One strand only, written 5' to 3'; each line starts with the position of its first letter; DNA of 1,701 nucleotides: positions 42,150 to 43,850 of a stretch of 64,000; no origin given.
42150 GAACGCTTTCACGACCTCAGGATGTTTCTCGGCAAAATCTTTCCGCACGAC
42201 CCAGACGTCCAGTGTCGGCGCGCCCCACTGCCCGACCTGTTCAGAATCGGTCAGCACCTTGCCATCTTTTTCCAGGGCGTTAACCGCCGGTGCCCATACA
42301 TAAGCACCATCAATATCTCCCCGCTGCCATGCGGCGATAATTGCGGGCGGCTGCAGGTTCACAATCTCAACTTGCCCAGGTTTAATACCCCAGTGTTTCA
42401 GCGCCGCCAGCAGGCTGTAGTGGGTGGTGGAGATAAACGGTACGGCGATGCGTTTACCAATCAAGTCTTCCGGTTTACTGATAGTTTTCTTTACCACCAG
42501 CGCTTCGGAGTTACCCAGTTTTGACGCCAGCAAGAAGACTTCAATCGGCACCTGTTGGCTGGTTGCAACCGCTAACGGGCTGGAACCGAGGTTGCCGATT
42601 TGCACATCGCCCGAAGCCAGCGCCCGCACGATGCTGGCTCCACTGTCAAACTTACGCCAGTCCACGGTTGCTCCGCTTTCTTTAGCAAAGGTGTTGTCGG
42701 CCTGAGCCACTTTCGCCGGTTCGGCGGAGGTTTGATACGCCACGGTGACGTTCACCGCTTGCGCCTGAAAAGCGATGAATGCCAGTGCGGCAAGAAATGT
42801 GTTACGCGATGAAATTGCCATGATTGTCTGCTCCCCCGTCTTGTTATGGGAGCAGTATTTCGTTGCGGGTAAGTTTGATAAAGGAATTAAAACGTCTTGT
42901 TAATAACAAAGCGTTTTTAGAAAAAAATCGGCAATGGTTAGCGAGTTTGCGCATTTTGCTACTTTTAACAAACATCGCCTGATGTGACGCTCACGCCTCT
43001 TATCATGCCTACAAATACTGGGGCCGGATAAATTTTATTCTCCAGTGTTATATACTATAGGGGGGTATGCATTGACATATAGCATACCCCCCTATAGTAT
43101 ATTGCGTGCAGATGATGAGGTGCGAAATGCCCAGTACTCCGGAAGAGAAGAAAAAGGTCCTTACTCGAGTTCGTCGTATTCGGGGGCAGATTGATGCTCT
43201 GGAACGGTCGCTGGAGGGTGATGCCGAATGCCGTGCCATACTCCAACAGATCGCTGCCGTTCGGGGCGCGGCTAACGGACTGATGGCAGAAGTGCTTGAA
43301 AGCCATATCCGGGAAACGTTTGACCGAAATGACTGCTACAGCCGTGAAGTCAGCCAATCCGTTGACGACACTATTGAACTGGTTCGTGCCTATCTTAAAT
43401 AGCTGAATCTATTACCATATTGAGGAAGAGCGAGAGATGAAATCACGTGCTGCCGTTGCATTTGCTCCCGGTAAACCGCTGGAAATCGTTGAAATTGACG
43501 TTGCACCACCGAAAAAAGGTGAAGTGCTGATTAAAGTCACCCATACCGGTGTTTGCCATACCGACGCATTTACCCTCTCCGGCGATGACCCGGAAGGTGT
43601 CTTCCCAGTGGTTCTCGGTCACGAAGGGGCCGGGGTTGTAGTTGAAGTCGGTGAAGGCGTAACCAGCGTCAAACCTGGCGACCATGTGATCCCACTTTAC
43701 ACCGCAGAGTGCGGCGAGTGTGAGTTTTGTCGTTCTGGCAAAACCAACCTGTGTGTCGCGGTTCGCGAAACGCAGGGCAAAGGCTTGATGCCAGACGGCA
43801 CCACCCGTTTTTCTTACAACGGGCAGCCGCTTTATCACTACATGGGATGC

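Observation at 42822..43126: tauA and frmR are only about 300 bp apart: the yaiS-yaiP-IS2/yaiX-yaiO block found in K-12 is missing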

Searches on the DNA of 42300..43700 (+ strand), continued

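Call 19: search_dna_similar(query=L003:5240-8990:+, collection=ecoli_genomes, mode=near, max_rows=40, rows=spread)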
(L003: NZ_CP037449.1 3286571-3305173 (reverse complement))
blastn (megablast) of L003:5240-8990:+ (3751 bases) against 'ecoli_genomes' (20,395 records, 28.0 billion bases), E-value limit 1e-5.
Records with a match: 4959; places in all: 5284; records where one place covers at least 80% of the query: 4816.
Genomes with a match: 4932 of 5426; with a place that covers at least 80% of the query: 4806. Places per genome that has any: lowest 1, median 1, highest 7. On chromosomes: 5254 places; on plasmids: 30.
Best place of each record, by identity: >=99% 421; 95-99% 933; 90-95% 3588; 80-90% 17.
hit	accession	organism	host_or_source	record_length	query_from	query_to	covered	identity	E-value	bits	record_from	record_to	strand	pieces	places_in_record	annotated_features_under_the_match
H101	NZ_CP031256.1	Escherichia coli strain M16807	Homo sapiens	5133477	1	3751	100%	100.0%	0e+0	6927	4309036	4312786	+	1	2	yaiP: glycosyltransferase | yaiO: YaiO family outer membrane beta-barrel protein | acetyltransferase | PIG-L deacetylase family protein | hypothetical protein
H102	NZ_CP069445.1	Escherichia coli strain FDAARGOS_1251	Homo sapiens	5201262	1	3751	100%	99.5%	0e+0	6824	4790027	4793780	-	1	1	yaiP: glycosyltransferase | yaiO: YaiO family outer membrane beta-barrel protein | acetyltransferase | PIG-L deacetylase family protein | hypothetical protein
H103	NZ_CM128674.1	Escherichia coli strain EC444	pharyngeal swab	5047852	1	3751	100%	99.4%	0e+0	6802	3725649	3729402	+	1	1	yaiP: glycosyltransferase | yaiO: YaiO family outer membrane beta-barrel protein | acetyltransferase | PIG-L deacetylase family protein | hypothetical protein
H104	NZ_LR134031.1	Escherichia coli strain NCTC11151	missing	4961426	1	3751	100%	99.3%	0e+0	6791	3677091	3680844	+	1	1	yaiP: glycosyltransferase | yaiO: YaiO family outer membrane beta-barrel protein | acetyltransferase | PIG-L deacetylase family protein | hypothetical protein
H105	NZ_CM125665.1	Escherichia coli strain 2020N21-246-1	not applicable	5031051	1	3751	100%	98.5%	0e+0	6615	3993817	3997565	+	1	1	yaiP: glycosyltransferase | yaiO: YaiO family outer membrane beta-barrel protein | acetyltransferase | PIG-L deacetylase family protein | hypothetical protein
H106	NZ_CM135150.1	Escherichia coli strain 54214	Homo sapiens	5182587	1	3751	100%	95.9%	0e+0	6076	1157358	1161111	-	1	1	yaiP: glycosyltransferase family 2 protein | yaiO: YaiO family outer membrane beta-barrel protein | LbetaH domain-containing protein | PIG-L deacetylase family protein | hypothetical protein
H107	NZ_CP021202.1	Escherichia coli strain Z1002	Homo sapiens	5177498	1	3751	100%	95.8%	0e+0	6052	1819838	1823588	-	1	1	yaiP: glycosyltransferase | yaiO: YaiO family outer membrane beta-barrel protein | acetyltransferase | PIG-L deacetylase family protein | hypothetical protein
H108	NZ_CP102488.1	Escherichia coli O15:H18 strain ST69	Homo sapiens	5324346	1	3751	100%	95.7%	0e+0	6043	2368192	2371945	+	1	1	yaiP: glycosyltransferase | yaiO: YaiO family outer membrane beta-barrel protein | acetyltransferase | PIG-L deacetylase family protein | hypothetical protein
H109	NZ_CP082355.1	Escherichia coli strain VCSW5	Soil/drain sediment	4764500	1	3751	100%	95.5%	0e+0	5993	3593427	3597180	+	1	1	yaiP: glycosyltransferase family 2 protein | yaiO: YaiO family outer membrane beta-barrel protein | LbetaH domain-containing protein | PIG-L deacetylase family protein | hypothetical protein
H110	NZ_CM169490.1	Escherichia coli strain EC11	Homo sapiens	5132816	18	3751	100%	94.9%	0e+0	5851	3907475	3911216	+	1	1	yaiP: glycosyltransferase family 2 protein | yaiO: YaiO family outer membrane beta-barrel protein | LbetaH domain-containing protein | PIG-L deacetylase family protein | hypothetical protein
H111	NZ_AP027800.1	Escherichia coli strain 2017.10.01CC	Homo sapiens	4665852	18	3751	99%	94.8%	0e+0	5826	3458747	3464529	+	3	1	yaiP: glycosyltransferase | IS3-like element IS3 family transposase | yaiO: YaiO family outer membrane beta-barrel protein | IS1-like element IS1A family transposase | acetyltransferase | and 1 other names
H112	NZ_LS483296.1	Escherichia coli strain NCTC9966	missing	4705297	18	3751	100%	94.7%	0e+0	5799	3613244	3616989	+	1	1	yaiP: glycosyltransferase | yaiO: YaiO family outer membrane beta-barrel protein | acetyltransferase | PIG-L deacetylase family protein | hypothetical protein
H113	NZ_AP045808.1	Escherichia coli strain 23CRST036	Homo sapiens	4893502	18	3751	100%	94.7%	0e+0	5797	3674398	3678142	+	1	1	yaiP: glycosyltransferase family 2 protein | yaiO: YaiO family outer membrane beta-barrel protein | LbetaH domain-containing protein | PIG-L deacetylase family protein | protein YkiC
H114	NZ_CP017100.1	Escherichia coli strain K-12 NEB 5-alpha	not applicable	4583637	18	3751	100%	94.6%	0e+0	5803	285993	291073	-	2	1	IS3-like element IS2 family transposase | yaiP: glycosyltransferase | yaiO: YaiO family outer membrane beta-barrel protein | yaiS: PIG-L deacetylase family protein | transferase | and 2 other names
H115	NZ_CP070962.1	Escherichia coli strain K-12 J53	missing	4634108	18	3751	100%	94.6%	0e+0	5803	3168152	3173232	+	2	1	IS3-like element IS2 family transposase | yaiP: glycosyltransferase | yaiO: YaiO family outer membrane beta-barrel protein | yaiS: PIG-L deacetylase family protein | transferase | and 2 other names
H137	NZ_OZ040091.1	Escherichia coli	-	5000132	531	3677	84%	90.5%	0e+0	4139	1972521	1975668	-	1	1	yaiP: glycosyltransferase | yaiO: YaiO family outer membrane beta-barrel protein | PIG-L deacetylase family protein | acetyltransferase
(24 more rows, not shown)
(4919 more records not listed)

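Call 20: search_dna_similar(query=L002:9660-17640:+, collection=ecoli_genomes, mode=near, max_rows=40, rows=spread)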
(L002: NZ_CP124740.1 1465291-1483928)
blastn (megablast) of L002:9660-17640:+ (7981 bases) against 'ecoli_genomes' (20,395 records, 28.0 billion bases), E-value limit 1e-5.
Records with a match: 979; places in all: 993; records where one place covers at least 80% of the query: 519.
Genomes with a match: 977 of 5426; with a place that covers at least 80% of the query: 519. Places per genome that has any: lowest 1, median 1, highest 2. On chromosomes: 949 places; on plasmids: 44.
Best place of each record, by identity: >=99% 398; 95-99% 54; 90-95% 68; 80-90% 457; 60-80% 2.
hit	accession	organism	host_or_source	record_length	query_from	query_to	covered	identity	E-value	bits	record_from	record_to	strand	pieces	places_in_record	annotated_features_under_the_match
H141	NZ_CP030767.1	Escherichia coli strain 2017C-4109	missing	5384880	1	7981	100%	100.0%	0e+0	14739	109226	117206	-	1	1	ABC transporter permease | MASE1 domain-containing sensor histidine kinase | uhpC: MFS transporter family glucose-6-phosphate receptor UhpC | fbpC: ferric ABC transporter ATP-binding protein | ABC transporter substrate-binding protein | and 1 other names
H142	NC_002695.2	Escherichia coli O157:H7 str. Sakai strain Sakai substr. ...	Homo sapiens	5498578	1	7981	100%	100.0%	0e+0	14739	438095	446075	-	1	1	ferric transport system permease | sensor histidine protein kinase | regulatory protein | afuC: ferric transporter subunit | periplasmic-iron-binding protein | and 1 other names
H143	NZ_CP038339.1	Escherichia coli O157:H7 strain H6437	Homo sapiens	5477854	1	7981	100%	100.0%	0e+0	14739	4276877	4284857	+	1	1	ABC transporter permease | MASE1 domain-containing sensor histidine kinase | uhpC: MFS transporter family glucose-6-phosphate receptor UhpC | fbpC: ferric ABC transporter ATP-binding protein | ABC transporter substrate-binding protein | and 1 other names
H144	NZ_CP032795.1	Escherichia coli strain ERL06-2503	Bovine (bobby calf, fecal)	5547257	1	7981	100%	100.0%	0e+0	14739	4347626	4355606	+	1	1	ABC transporter permease | MASE1 domain-containing sensor histidine kinase | uhpC: MFS transporter family glucose-6-phosphate receptor UhpC | fbpC: ferric ABC transporter ATP-binding protein | ABC transporter substrate-binding protein | and 1 other names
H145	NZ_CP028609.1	Escherichia coli strain 142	cattle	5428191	1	7981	100%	100.0%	0e+0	14739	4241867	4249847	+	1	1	ABC transporter permease | MASE1 domain-containing sensor histidine kinase | uhpC: MFS transporter family glucose-6-phosphate receptor UhpC | fbpC: ferric ABC transporter ATP-binding protein | ABC transporter substrate-binding protein | and 1 other names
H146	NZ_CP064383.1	Escherichia coli O157:H7 strain PartA-EcoliO157H7-RM8376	missing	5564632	1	7981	100%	100.0%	0e+0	14739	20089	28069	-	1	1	ABC transporter permease | MASE1 domain-containing sensor histidine kinase | uhpC: MFS transporter family glucose-6-phosphate receptor UhpC | fbpC: ferric ABC transporter ATP-binding protein | ABC transporter substrate-binding protein | and 1 other names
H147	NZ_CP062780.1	Escherichia coli O157:H7 strain Z1769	Bovine Faeces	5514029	1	7981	100%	100.0%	0e+0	14739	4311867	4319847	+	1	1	ABC transporter permease | MASE1 domain-containing sensor histidine kinase | uhpC: MFS transporter family glucose-6-phosphate receptor UhpC | fbpC: ferric ABC transporter ATP-binding protein | ABC transporter substrate-binding protein | and 1 other names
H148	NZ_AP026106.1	Escherichia coli strain CEC01311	Homo sapiens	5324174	1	7981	100%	100.0%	0e+0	14739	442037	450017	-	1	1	ABC transporter permease | MASE1 domain-containing sensor histidine kinase | uhpC: MFS transporter family glucose-6-phosphate receptor UhpC | fbpC: ferric ABC transporter ATP-binding protein | ABC transporter substrate-binding protein | and 1 other names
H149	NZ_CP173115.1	Escherichia coli strain STEC799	Homo sapiens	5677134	1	7981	100%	100.0%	0e+0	14739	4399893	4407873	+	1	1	ABC transporter permease | MASE1 domain-containing sensor histidine kinase | uhpC: MFS transporter family glucose-6-phosphate receptor UhpC | fbpC: ferric ABC transporter ATP-binding protein | ABC transporter substrate-binding protein | and 1 other names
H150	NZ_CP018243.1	Escherichia coli strain 350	missing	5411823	1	7981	100%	100.0%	0e+0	14733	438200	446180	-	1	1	ABC transporter permease | MASE1 domain-containing sensor histidine kinase | uhpC: MFS transporter family glucose-6-phosphate receptor UhpC | fbpC: ferric ABC transporter ATP-binding protein | ABC transporter substrate-binding protein | and 1 other names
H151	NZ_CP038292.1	Escherichia coli O157:H7 strain TB21-1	cattle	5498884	1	7981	100%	100.0%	0e+0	14733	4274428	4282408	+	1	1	ABC transporter permease | MASE1 domain-containing sensor histidine kinase | uhpC: MFS transporter family glucose-6-phosphate receptor UhpC | fbpC: ferric ABC transporter ATP-binding protein | ABC transporter substrate-binding protein | and 1 other names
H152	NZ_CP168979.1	Escherichia coli strain UTME-1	beef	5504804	1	7981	100%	100.0%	0e+0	14733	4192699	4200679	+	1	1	iron ABC transporter permease | MASE1 domain-containing protein | uhpC: MFS transporter family glucose-6-phosphate receptor UhpC | fbpC: ferric ABC transporter ATP-binding protein | ABC transporter substrate-binding protein | and 1 other names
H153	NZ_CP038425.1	Escherichia coli O157:H7 strain 2571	bovine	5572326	1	7981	100%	99.8%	0e+0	14650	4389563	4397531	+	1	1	ABC transporter permease | MASE1 domain-containing sensor histidine kinase | uhpC: MFS transporter family glucose-6-phosphate receptor UhpC | fbpC: ferric ABC transporter ATP-binding protein | ABC transporter substrate-binding protein | and 1 other names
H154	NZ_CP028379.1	Escherichia coli O145 str. RM9872 strain RM9872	Bos taurus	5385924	1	7981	100%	99.1%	0e+0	14362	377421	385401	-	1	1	ABC transporter permease | MASE1 domain-containing sensor histidine kinase | uhpC: MFS transporter family glucose-6-phosphate receptor UhpC | fbpC: ferric ABC transporter ATP-binding protein | ABC transporter substrate-binding protein | and 1 other names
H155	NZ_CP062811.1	Escherichia coli strain Res13-Sevr-PER07-33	Sus scrofa domesticus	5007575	1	7981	100%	99.1%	0e+0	14351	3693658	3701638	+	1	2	ABC transporter permease | MASE1 domain-containing sensor histidine kinase | uhpC: MFS transporter family glucose-6-phosphate receptor UhpC | fbpC: ferric ABC transporter ATP-binding protein | ABC transporter substrate-binding protein | and 1 other names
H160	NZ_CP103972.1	Escherichia coli strain DLI.5a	marine sediment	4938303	50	7958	99%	94.1%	0e+0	12041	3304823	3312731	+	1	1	ABC transporter permease | MASE1 domain-containing sensor histidine kinase | uhpC: MFS transporter family glucose-6-phosphate receptor UhpC | fbpC: ferric ABC transporter ATP-binding protein | ABC transporter substrate-binding protein | and 1 other names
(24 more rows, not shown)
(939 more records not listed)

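Call 21: get_annotated_region(hit=H137, flank=8000)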
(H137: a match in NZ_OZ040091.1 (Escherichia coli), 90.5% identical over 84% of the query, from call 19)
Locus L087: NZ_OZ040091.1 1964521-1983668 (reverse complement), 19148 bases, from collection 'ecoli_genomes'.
description: Escherichia coli isolate 30602_6#35 chromosome 1, complete sequence
organism: Escherichia coli (NCBI taxid 562)
replicon: chromosome; assembly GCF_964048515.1
host: -; source: -; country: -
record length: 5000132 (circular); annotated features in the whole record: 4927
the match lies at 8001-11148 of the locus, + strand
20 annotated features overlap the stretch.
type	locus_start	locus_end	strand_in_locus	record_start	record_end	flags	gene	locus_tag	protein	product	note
CDS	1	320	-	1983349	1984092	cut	cobS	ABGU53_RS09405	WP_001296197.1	adenosylcobinamide-GDP ribazoletransferase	-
CDS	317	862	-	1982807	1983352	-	cobU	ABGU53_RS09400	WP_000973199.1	bifunctional adenosylcobinamide kinase/adenosylcobinamide-phosphate guanylyltransferase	-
CDS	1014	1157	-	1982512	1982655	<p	-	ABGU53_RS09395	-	cobalamin biosynthesis protein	incomplete; partial in the middle of a contig; missing N-terminus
CDS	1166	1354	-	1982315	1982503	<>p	-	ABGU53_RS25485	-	IS4 family transposase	frameshifted; incomplete; partial in the middle of a contig; missing N-terminus and C-terminus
CDS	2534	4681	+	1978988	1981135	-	-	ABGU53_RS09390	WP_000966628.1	TonB-dependent receptor plug domain-containing protein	-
CDS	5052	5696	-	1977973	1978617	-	-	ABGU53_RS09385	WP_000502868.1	IbrB-like domain-containing protein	-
CDS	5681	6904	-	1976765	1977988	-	-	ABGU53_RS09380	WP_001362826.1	phosphoadenosine phosphosulfate reductase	-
CDS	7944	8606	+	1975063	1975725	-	-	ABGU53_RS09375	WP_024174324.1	PIG-L deacetylase family protein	-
CDS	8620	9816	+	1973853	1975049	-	yaiP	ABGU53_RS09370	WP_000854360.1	glycosyltransferase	-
CDS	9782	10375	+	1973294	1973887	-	-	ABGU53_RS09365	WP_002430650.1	acetyltransferase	-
CDS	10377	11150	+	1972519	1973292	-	yaiO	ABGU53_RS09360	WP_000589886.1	YaiO family outer membrane beta-barrel protein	-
CDS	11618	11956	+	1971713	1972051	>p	-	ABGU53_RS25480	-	IS66 family transposase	frameshifted; incomplete; partial in the middle of a contig; missing N-terminus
CDS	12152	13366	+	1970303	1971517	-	-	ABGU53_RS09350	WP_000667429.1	PfkB family carbohydrate kinase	-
CDS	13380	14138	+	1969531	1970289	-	-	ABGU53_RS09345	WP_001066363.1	glutamine amidotransferase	-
CDS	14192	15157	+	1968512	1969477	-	-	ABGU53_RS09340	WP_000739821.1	DMT family transporter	-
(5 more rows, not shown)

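Call 24: get_annotated_region(hit=H100, flank=2500)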
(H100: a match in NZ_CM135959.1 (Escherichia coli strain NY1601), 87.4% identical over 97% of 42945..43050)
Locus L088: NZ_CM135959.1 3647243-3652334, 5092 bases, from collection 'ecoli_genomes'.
description: Escherichia coli strain NY1601 chromosome, whole genome shotgun sequence
organism: Escherichia coli strain NY1601 (NCBI taxid 562)
replicon: chromosome; assembly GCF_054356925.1
host: -; source: Chicken feces; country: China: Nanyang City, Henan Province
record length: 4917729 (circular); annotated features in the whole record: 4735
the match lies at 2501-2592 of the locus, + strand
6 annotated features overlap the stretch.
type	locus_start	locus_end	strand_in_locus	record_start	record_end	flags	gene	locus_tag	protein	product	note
CDS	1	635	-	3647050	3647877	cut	tauC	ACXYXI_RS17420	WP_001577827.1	taurine ABC transporter permease TauC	-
CDS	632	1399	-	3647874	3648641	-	tauB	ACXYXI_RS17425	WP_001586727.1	taurine ABC transporter ATP-binding subunit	-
CDS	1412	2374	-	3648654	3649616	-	tauA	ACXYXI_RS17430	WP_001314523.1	taurine ABC transporter substrate-binding protein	-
CDS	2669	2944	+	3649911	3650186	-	frmR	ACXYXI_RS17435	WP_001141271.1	formaldehyde-responsive transcriptional repressor FrmR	-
CDS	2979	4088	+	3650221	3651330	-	frmA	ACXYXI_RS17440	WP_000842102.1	S-(hydroxymethyl)glutathione dehydrogenase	-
CDS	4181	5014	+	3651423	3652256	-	fghA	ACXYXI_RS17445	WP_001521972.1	S-formylglutathione hydrolase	-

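Call 25: get_annotated_region(hit=H99, flank=2500)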
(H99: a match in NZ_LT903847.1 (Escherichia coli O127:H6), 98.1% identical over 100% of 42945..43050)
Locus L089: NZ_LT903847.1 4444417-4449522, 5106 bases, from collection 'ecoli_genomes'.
description: Escherichia coli O127:H6 isolate EPEC1 chromosome 1, complete sequence
organism: Escherichia coli O127:H6 (NCBI taxid 168807)
replicon: chromosome; assembly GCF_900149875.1
host: Homo sapiens; source: Artificial construct derived from EPEC E2348/69 variety 2; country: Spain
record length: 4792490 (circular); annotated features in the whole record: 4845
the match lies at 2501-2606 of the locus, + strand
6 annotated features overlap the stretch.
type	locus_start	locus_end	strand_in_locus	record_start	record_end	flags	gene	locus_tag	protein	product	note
CDS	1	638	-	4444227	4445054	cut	tauC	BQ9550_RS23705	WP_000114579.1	taurine ABC transporter permease TauC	-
CDS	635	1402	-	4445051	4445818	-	tauB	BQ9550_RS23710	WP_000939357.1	taurine ABC transporter ATP-binding subunit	-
CDS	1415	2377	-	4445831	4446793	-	tauA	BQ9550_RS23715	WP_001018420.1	taurine ABC transporter substrate-binding protein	-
CDS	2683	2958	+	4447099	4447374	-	frmR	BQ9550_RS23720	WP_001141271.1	formaldehyde-responsive transcriptional repressor FrmR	-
CDS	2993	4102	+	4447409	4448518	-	frmA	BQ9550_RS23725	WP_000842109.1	S-(hydroxymethyl)glutathione dehydrogenase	-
CDS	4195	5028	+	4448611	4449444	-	fghA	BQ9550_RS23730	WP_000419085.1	S-formylglutathione hydrolase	-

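Call 26: get_annotated_region(hit=H98, flank=2500)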
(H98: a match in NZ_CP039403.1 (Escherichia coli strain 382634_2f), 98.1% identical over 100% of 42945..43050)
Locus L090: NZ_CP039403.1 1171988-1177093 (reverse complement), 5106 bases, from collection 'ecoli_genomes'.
description: Escherichia coli strain 382634_2f chromosome, complete genome
organism: Escherichia coli strain 382634_2f (NCBI taxid 562)
replicon: chromosome; assembly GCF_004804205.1
host: Homo sapiens; source: feces; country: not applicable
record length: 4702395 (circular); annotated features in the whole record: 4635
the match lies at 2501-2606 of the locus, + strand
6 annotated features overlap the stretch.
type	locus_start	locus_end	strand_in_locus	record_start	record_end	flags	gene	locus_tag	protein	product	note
CDS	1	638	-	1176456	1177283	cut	tauC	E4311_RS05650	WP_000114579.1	taurine ABC transporter permease TauC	-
CDS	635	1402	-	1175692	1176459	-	tauB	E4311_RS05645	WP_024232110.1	taurine ABC transporter ATP-binding subunit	-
CDS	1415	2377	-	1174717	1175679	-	tauA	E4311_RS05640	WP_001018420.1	taurine ABC transporter substrate-binding protein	-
CDS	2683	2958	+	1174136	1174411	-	frmR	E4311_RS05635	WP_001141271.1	formaldehyde-responsive transcriptional repressor FrmR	-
CDS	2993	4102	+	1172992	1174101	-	frmA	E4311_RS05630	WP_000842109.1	S-(hydroxymethyl)glutathione dehydrogenase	-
CDS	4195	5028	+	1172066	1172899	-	fghA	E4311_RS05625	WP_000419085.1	S-formylglutathione hydrolase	-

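Call 27: get_annotated_region(hit=H96, flank=2500)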
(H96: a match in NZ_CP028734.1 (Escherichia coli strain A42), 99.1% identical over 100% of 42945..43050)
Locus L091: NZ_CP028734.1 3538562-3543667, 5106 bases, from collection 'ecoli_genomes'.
description: Escherichia coli strain A42 chromosome, complete genome
organism: Escherichia coli strain A42 (NCBI taxid 562)
replicon: chromosome; assembly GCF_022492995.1
host: Antechinus swainsonii; source: feces; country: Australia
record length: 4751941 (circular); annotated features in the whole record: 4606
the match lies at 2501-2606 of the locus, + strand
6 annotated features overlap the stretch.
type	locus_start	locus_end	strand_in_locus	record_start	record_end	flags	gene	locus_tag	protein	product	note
CDS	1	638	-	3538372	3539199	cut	tauC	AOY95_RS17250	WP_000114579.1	taurine ABC transporter permease TauC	-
CDS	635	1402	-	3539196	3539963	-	tauB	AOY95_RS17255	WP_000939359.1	taurine ABC transporter ATP-binding subunit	-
CDS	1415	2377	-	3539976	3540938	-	tauA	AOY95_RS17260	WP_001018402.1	taurine ABC transporter substrate-binding protein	-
CDS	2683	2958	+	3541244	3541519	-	frmR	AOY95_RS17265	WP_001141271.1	formaldehyde-responsive transcriptional repressor FrmR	-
CDS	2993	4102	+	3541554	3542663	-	frmA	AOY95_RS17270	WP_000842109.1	S-(hydroxymethyl)glutathione dehydrogenase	-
CDS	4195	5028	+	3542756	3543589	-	fghA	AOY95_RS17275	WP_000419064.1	S-formylglutathione hydrolase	-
